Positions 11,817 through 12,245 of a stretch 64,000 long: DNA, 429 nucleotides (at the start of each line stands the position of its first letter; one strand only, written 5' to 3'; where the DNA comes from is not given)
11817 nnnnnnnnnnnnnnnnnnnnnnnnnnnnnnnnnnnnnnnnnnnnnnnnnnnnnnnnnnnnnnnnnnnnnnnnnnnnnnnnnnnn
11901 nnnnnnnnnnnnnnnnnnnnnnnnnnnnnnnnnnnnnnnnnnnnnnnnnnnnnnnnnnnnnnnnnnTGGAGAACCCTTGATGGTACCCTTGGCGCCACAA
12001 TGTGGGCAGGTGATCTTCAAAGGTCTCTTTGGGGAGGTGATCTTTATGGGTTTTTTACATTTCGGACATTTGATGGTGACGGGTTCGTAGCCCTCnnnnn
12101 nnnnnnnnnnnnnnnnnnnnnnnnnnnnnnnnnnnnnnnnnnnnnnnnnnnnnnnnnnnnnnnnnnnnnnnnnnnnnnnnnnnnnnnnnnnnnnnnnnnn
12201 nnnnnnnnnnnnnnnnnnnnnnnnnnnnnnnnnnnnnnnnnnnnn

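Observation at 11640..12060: DnaK with a C-terminal double zinc-ribbon and poly-lysine extension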

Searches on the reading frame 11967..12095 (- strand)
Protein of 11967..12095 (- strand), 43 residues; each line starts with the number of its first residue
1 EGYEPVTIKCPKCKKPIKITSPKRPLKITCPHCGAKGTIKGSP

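Call 16: find_homologous_proteins(query=A1, max_evalue=0.01)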
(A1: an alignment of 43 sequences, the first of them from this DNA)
Query A1 (43 sequences) (43 aa, profile of the alignment): 7 proteins with E <= 0.01 among 530 candidates.
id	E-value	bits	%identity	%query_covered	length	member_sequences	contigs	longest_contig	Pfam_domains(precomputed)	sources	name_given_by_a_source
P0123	5.2e-15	72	57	70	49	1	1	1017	PF24441.2,PF21344.4,PF13717.12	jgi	jgi:uncharacterized paraquat-inducible protein A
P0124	1.7e-12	64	66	81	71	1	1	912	PF24042.2,PF15777.11,PF13717.12,PF23455.2,PF09723.16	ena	-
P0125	6.3e-11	59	50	84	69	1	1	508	-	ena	-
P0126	2.2e-10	58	53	84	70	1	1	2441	-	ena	-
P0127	3.0e-8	51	61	72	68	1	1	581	-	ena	-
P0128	4.7e-7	47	53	74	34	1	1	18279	-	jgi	-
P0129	4.2e-3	34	50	23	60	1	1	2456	PF13717.12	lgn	-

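Call 24: predict_structure(alignment_id=A1)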
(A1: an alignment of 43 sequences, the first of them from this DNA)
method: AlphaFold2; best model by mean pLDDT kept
length: 43 residues; sequences in the alignment: 43
mean_pLDDT: 82.6   pTM: 0.48
mean pLDDT of the five models: 82.6, 81.1, 80.7, 70.2, 65.5
residues with pLDDT >= 90: 4; 70-90: 33; 50-70: 5; < 50: 1
segments of 3 or more residues with pLDDT < 50: none
pLDDT, mean of each block of 10 residues (from residue 1): 79 88 84 87 57
secondary structure, 60 per line:
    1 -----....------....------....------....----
elements in order: E6-9 E16-19 E26-29 E36-39

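Call 28: search_protein_representatives(alignment_id=A1)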
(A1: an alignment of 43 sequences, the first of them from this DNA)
Query: 43 sequences, 41 profile positions. Proteins with E-value up to 0.001 (for the whole library): 1688; up to 1e-10: 165; up to 1e-30: 14. The best 150 are listed.
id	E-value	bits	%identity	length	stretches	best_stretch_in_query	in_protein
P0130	1.1e-74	261.8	-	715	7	4-40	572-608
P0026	3.8e-51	186.4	-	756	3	3-40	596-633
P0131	1.2e-42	159.2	-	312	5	2-40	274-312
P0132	8.1e-40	150.2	-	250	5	4-40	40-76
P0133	2.3e-38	145.5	-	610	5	7-40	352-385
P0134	2.5e-37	142.2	-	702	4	4-40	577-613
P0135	4.3e-35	135.1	-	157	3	3-41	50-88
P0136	3.0e-34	132.3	-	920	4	8-40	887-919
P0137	7.7e-34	131.0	-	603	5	4-40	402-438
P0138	1.4e-33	130.2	-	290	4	8-39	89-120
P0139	2.8e-32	126.0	-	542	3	5-40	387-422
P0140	3.4e-32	125.8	-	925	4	3-39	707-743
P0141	4.3e-32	125.4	-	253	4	2-39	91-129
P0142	7.9e-32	124.6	-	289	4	2-38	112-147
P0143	2.6e-30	119.7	-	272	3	6-40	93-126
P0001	6.6e-29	115.3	-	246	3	4-40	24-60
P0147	8.5e-29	114.9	-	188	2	6-40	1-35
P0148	2.1e-27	110.4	-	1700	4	8-39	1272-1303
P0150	4.7e-27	109.3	-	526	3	4-40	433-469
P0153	3.3e-26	106.6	-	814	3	3-40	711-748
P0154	3.8e-26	106.4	-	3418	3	4-40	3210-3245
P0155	1.3e-25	104.7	-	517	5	4-39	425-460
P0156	2.5e-25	103.8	-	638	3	5-40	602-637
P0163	9.1e-23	95.6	-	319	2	2-40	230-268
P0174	1.6e-19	85.2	-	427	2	9-40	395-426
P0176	6.2e-19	83.3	-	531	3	5-39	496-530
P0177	6.9e-19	83.2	-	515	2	4-40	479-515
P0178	7.4e-19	83.1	-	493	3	9-40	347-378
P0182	1.6e-18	82.0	-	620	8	1-34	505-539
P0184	3.5e-18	80.9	-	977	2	2-39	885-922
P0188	6.1e-17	76.9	-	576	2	7-40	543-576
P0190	8.7e-17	76.5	-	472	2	6-39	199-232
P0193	1.1e-16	76.2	-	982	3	7-40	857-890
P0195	1.5e-16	75.7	-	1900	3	7-40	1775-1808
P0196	1.9e-16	75.4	-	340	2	9-41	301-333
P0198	4.3e-16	74.2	-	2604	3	2-40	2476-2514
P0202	1.7e-15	72.3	-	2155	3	7-40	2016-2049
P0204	2.0e-15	72.1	-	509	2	9-40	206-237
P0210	4.6e-15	70.9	-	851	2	5-36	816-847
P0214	8.9e-15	70.0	-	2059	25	2-28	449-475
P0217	1.7e-14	69.1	-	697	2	4-40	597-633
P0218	2.8e-14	68.4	-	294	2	6-40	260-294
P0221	3.4e-14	68.1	-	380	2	8-39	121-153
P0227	7.0e-14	67.1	-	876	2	7-40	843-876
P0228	7.3e-14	67.1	-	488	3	5-40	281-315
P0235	2.6e-13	65.3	-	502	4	5-40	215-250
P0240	8.6e-13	63.7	-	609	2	4-40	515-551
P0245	1.7e-12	62.7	-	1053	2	5-39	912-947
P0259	9.1e-12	60.4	-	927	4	6-37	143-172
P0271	2.6e-11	58.9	-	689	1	3-41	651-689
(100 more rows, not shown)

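Call 30: fold_search(model_id=the predicted structure, library=pdb)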
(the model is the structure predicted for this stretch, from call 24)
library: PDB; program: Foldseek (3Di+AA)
matches with E <= 10: 76; with E <= 0.001: 0
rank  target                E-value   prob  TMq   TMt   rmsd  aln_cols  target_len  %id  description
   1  3wwn_B                1.8e-01  1.00  0.73  0.59   1.3        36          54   25  Crystal structure of LysZ from Thermus thermophilus complex with LysW (released 2014-11-19)
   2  3wwl                  2.6e-01  0.99  0.73  0.60   1.2        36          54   25  Crystal structure of lysine biosynthetic amino acid carrier protein LysW from Thermus thermophilus conjugated with alpha (released 2014-11-19)
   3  5k2m_F                4.4e-01  0.94  0.59  0.49   1.2        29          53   34  Bifunctional LysX/ArgX from Thermococcus kodakarensis with LysW-gamma-AAA (released 2016-09-07)
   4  5eio_C                5.7e-01  0.96  0.65  0.61   1.0        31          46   26  Crystal structure of LysY from Thermus thermophilus complexed with NADP+ and LysW-gamma-aminoadipic semialdehyde (released 2016-03-23)
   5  2nb9_MODEL_1_A        9.1e-01  0.80  0.64  0.58   2.0        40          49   22  Solution structure of ZitP zinc finger (released 2016-12-14)
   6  5k2m_E                1.1e+00  0.77  0.58  0.49   1.3        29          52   34  Bifunctional LysX/ArgX from Thermococcus kodakarensis with LysW-gamma-AAA (released 2016-09-07)
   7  6sc9_A                1.1e+00  0.72  0.63  0.10   2.6        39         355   23  dAb3/HOIP-RBR-HOIPIN-8 (released 2019-11-27)
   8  7exm_B                1.2e+00  0.66  0.54  0.10   2.6        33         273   30  The N-terminal crystal structure of SARS-CoV-2 NSP2 (released 2021-06-16)
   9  7exm_C                1.3e+00  0.60  0.52  0.10   2.6        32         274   31  The N-terminal crystal structure of SARS-CoV-2 NSP2 (released 2021-06-16)
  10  7fa1                  1.3e+00  0.60  0.51  0.10   2.4        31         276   35  Crystal Structure of N-terminus of the non-structural protein 2 from SARS coronavirus (released 2022-08-10)
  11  7exm_D                1.4e+00  0.60  0.53  0.10   2.6        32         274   31  The N-terminal crystal structure of SARS-CoV-2 NSP2 (released 2021-06-16)
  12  4ljp_A                1.5e+00  0.63  0.59  0.14   2.2        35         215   23  Structure of an active ligase (HOIP-H889A)/ubiquitin transfer complex (released 2013-10-16)
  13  4ljo_A                1.5e+00  0.63  0.59  0.14   2.2        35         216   23  Structure of an active ligase (HOIP)/ubiquitin transfer complex (released 2013-10-16)
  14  6sc5_A                1.9e+00  0.57  0.59  0.09   2.0        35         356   26  dAb3/HOIP-RBR-Ligand2 (released 2019-11-27)
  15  6ydh_MODEL_1_A        2.0e+00  0.57  0.63  0.46   1.8        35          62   37  Solution structure and dynamics of Zn-Finger HVO_2753 protein (released 2020-09-23)
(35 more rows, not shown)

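Call 32: search_protein_families(library=pfam, proteins=[P0193, P0130, P0156, P0217, P0221, P0196, P0245, P0136, P0190, P0204], max_evalue=0.000001)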
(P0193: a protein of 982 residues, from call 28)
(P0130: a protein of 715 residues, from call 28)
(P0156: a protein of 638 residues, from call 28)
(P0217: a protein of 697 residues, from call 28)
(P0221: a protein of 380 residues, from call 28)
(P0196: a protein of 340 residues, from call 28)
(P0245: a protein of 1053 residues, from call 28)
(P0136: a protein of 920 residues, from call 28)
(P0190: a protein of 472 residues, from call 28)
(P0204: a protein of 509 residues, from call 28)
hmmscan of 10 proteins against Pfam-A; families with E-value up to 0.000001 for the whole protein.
P0193 (982 aa): 3 families
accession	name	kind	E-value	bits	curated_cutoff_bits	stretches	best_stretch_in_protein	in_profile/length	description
PF18911.6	PKD_4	-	1.1e-40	138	27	2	122-206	1-83/85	PKD domain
PF00801.26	PKD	-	1.4e-27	95.9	23.5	2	136-206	11-80/80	PKD domain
PF24441.1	DUF7560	-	2.5e-07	30.7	27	0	874-890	2-18/44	Family of unknown function (DUF7560)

P0130 (715 aa): 13 families
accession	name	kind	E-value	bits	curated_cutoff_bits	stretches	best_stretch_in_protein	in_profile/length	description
PF24042.1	DUF7351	-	1.4e-17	64.5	31.2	0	470-499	3-32/177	Domain of unknown function (DUF7351)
PF19134.6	DUF5817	-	5e-16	58.9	31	0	470-497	5-30/57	Domain of unknown function (DUF5817)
PF15777.11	Anti-TRAP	-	4.1e-14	52.7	32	0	523-554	12-43/59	Tryptophan RNA-binding attenuator protein inhibitory protein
PF12773.13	DZR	-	1.6e-13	51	27.3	0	517-555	8-38/45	Double zinc ribbon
PF03811.18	Zn_ribbon_InsA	-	2e-11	43.9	26.1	0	541-553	5-17/35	InsA N-terminal domain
PF21344.3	Zn_ribbon_LysW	-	6.1e-10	39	27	0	399-440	2-39/46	Alpha-aminoadipate carrier protein LysW-like, globular domain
PF24441.1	DUF7560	-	1.6e-09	37.7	27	0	575-607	5-39/44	Family of unknown function (DUF7560)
PF07191.17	Zn_ribbon_6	-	5.9e-09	36.2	25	0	522-564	1-40/67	Double zinc ribbon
PF24623.2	Phage_zn_bind_8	-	6.5e-09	35.8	24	0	484-497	7-20/57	Putative DNA-binding phage zinc finger domain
PF01396.24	Zn_ribbon_Top1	-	9.5e-09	35.4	32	0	543-556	3-16/39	Topoisomerase DNA binding C4 zinc finger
PF23454.1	Zn_ribbon_Brz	-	2.2e-07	31.8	27.9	0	488-513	5-30/58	Transcriptional regulator Brz zinc beta ribbon domain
PF14354.12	Lar_restr_allev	-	8.5e-07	29.6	28.6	0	523-558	5-39/58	Restriction alleviation protein Lar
PF22191.2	IBR_1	-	9e-07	29.1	27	0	628-656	2-28/47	IBR domain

P0156 (638 aa): 3 families
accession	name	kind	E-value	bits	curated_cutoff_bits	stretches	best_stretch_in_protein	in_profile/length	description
PF13717.11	Zn_ribbon_4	-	1.1e-09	38.5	30.3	0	326-355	1-33/36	zinc-ribbon domain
PF01155.25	HypA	-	5.9e-07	29.9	28.9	0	508-539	69-96/112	Hydrogenase/urease nickel incorporation, metallochaperone, hypA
PF22191.2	IBR_1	-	6.5e-07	29.6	27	0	508-538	2-30/47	IBR domain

P0217 (697 aa): 2 families
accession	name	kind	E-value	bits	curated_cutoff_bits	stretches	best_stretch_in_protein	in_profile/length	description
PF11614.14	FixG_C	-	4.6e-11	43.4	25.6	0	180-248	34-102/119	IG-like fold at C-terminal of FixG, putative oxidoreductase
PF23619.1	Ig_VWA7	-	9.9e-07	29.4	27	0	179-255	18-91/104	VWA7 Ig-like domain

P0221 (380 aa): 6 families
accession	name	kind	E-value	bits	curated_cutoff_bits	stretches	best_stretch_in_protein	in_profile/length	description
PF14229.12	DUF4332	-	2.3e-20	73.4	23.2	1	195-311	1-121/122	Domain of unknown function (DUF4332)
PF14520.12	HHH_5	-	8.3e-15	55.4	27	0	189-242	2-55/57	Helix-hairpin-helix domain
PF09723.15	Zn_ribbon_8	-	9.5e-09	35.6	34.4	0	348-375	7-34/41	Zinc ribbon domain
PF13717.11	Zn_ribbon_4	-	4.1e-08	33.5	30.3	0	348-375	4-33/36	zinc-ribbon domain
PF10391.15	DNA_pol_lambd_f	-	1.9e-07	31.2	29.8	0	243-277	2-36/51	Fingers domain of DNA polymerase lambda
PF11731.14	Cdd1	-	8e-07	29.6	25.5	0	241-284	5-48/86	Pathogenicity locus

P0196 (340 aa): 0 families

P0245 (1053 aa): 0 families

P0136 (920 aa): 5 families
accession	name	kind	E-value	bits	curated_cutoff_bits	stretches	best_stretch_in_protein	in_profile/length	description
PF13717.11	Zn_ribbon_4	-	3.7e-14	52.8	30.3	0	887-914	3-33/36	zinc-ribbon domain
PF19134.6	DUF5817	-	2.7e-10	40.5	31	0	692-721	5-32/57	Domain of unknown function (DUF5817)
PF09723.15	Zn_ribbon_8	-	4.4e-10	39.8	34.4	0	693-718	8-34/41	Zinc ribbon domain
PF01155.25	HypA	-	5.2e-10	39.8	28.9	0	779-809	69-95/112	Hydrogenase/urease nickel incorporation, metallochaperone, hypA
PF13719.11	Zn_ribbon_5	-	2.5e-07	30.8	29.3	0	625-653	1-32/37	zinc-ribbon domain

P0190 (472 aa): 0 families

P0204 (509 aa): 4 families
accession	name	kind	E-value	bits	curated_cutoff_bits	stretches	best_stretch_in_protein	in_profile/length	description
PF12773.13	DZR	-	2.2e-14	53.7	27.3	0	485-506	24-45/45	Double zinc ribbon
PF13240.11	Zn_Ribbon_1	-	4e-12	45.9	25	0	487-508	1-22/23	zinc-ribbon domain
PF13248.11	Zn_ribbon_3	-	4.1e-10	39.2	27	0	485-509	2-26/26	zinc-ribbon domain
PF24463.1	DUF7577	-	3.9e-09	36.4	28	0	342-365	3-26/27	Domain of unknown function (DUF7577)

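Call 33: search_protein_families(library=pfam, proteins=[P0148, P0259, P0140, P0184, P0210, P0227, P0271, P0240, P0188, P0177], max_evalue=0.000001)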
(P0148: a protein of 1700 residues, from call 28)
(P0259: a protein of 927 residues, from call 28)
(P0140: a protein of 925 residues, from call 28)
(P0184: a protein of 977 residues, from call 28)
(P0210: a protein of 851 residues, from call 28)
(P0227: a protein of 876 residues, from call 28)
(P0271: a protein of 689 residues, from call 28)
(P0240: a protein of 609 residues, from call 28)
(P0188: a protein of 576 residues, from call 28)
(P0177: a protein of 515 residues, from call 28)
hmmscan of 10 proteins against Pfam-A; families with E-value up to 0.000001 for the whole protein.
P0148 (1700 aa): 0 families

P0259 (927 aa): 9 families
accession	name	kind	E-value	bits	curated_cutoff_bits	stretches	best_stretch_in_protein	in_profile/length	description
PF06439.18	3keto-disac_hyd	-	1.8e-19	71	26.8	1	558-703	1-173/187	3-keto-disaccharide hydrolase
PF24460.1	DUF7575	-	2.9e-10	39.8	28.5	0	4-16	2-14/28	Domain of unknown function (DUF7575)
PF21344.3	Zn_ribbon_LysW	-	1.6e-09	37.7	27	0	145-170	1-29/46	Alpha-aminoadipate carrier protein LysW-like, globular domain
PF13717.11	Zn_ribbon_4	-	5.5e-09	36.2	30.3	0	144-173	2-36/36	zinc-ribbon domain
PF07191.17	Zn_ribbon_6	-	6.3e-09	36.2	25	0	198-235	8-40/67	Double zinc ribbon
PF12773.13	DZR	-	2.4e-08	34.4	27.3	0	201-235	7-35/45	Double zinc ribbon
PF14319.11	Zn_Tnp_IS91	-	4.5e-08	33.4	26.3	0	143-172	37-66/90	Transposase zinc-binding domain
PF13248.11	Zn_ribbon_3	-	3.6e-07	29.9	27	0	224-236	2-14/26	zinc-ribbon domain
PF01155.25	HypA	-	4.6e-07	30.3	28.9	0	199-233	63-95/112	Hydrogenase/urease nickel incorporation, metallochaperone, hypA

P0140 (925 aa): 1 family
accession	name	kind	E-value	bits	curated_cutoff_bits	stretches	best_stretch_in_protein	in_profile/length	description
PF00072.30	Response_reg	-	5.9e-18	65.5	30.2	1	324-414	12-102/111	Response regulator receiver domain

P0184 (977 aa): 0 families

P0210 (851 aa): 5 families
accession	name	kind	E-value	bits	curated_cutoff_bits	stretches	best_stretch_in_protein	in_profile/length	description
PF00805.28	Pentapeptide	-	8.9e-17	60.8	20.2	1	742-781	1-40/40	Pentapeptide repeats (8 copies)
PF04471.18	Mrr_cat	-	2.4e-16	60.3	21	1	13-125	4-113/115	Restriction endonuclease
PF22722.2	NA-iREase1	-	6e-08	33.1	27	1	18-124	1-105/106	NACHT-associated inactive Restriction Endonuclease 1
PF20720.3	nSTAND3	-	2.4e-07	31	27.2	0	243-370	28-149/155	Novel STAND NTPase 3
PF01155.25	HypA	-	8.4e-07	29.5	28.9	0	808-848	60-96/112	Hydrogenase/urease nickel incorporation, metallochaperone, hypA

P0227 (876 aa): 7 families
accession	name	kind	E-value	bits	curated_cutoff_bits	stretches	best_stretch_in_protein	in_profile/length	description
PF16656.11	Pur_ac_phosph_N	-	8.4e-61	203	30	5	518-599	8-93/93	Purple acid Phosphatase, N-terminal domain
PF00041.27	fn3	-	1.9e-38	131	25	2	129-211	3-80/84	Fibronectin type III domain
PF25059.1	FN3_DSCAM-DSCAML_C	-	6.1e-15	55.8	39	0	174-207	40-73/89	DSCAM/DSCAML C-terminal Fn3-like domain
PF16655.11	PhoD_N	-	1.1e-09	39.1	30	0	164-200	38-80/90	PhoD-like phosphatase, N-terminal domain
PF25788.1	Ig_Rha78A_N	-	3.5e-09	37.3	27.4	0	470-504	69-103/105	Rha78A-like, N-terminal immunoglobulin domain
PF10179.15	NDNF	-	4.6e-09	36.9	27.3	0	277-303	91-117/127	Neuron-derived neurotrophic factor, first Fn(III) domain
PF16893.11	fn3_2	-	2.3e-07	31.3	27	0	129-203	3-78/89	Fibronectin type III domain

P0271 (689 aa): 0 families

P0240 (609 aa): 0 families

P0188 (576 aa): 1 family
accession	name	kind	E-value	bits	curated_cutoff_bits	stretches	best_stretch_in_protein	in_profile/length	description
PF13717.11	Zn_ribbon_4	-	3.4e-07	30.5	30.3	0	468-495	3-33/36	zinc-ribbon domain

P0177 (515 aa): 0 families

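Call 36: list_cluster_members(proteins=[P0130, P0193, P0156, P0217, P0221, P0136, P0140, P0148, P0131, P0135])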
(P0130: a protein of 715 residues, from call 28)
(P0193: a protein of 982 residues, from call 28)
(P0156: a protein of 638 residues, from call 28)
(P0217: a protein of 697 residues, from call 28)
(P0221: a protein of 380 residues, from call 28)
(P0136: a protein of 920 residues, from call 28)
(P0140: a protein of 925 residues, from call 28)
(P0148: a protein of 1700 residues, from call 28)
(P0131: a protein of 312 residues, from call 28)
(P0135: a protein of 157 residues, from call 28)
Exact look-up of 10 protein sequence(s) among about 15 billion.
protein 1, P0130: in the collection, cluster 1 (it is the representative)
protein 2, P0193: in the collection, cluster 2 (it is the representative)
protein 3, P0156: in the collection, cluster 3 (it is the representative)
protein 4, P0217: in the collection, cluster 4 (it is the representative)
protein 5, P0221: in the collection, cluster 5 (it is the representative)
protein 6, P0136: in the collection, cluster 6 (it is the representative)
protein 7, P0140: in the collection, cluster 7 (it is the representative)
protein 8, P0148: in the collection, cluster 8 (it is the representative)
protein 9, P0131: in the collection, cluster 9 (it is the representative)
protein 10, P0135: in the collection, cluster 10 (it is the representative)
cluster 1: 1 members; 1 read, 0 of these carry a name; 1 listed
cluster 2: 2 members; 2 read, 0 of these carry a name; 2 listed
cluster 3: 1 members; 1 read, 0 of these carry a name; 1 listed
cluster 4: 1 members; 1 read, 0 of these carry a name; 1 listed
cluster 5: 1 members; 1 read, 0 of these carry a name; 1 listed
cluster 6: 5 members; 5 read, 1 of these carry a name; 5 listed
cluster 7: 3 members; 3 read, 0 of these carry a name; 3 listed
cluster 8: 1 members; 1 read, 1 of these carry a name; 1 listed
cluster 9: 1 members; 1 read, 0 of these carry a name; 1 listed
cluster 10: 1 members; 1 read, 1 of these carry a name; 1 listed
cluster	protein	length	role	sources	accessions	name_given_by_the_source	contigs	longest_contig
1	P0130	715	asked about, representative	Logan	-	-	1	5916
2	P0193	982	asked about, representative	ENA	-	-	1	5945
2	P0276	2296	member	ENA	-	-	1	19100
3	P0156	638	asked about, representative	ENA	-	-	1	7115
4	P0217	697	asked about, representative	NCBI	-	-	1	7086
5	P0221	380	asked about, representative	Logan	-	-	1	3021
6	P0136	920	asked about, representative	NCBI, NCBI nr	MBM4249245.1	MAG: hypothetical protein FJ149_07395 [Euryarchaeota archaeon] | hypothetical protein [Euryarchaeota archaeon]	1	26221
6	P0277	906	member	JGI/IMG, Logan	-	-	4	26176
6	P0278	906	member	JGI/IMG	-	-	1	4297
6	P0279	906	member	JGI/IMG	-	-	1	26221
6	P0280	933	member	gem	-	-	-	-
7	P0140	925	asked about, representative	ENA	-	-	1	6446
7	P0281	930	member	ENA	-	-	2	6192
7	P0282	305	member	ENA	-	-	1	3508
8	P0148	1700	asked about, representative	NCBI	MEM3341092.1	MAG: hypothetical protein QW728_00200, partial [Thermoplasmata archaeon]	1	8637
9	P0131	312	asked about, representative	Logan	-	-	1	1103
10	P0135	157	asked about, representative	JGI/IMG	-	predicted RNA-binding Zn-ribbon protein involved in translation (DUF1610 family)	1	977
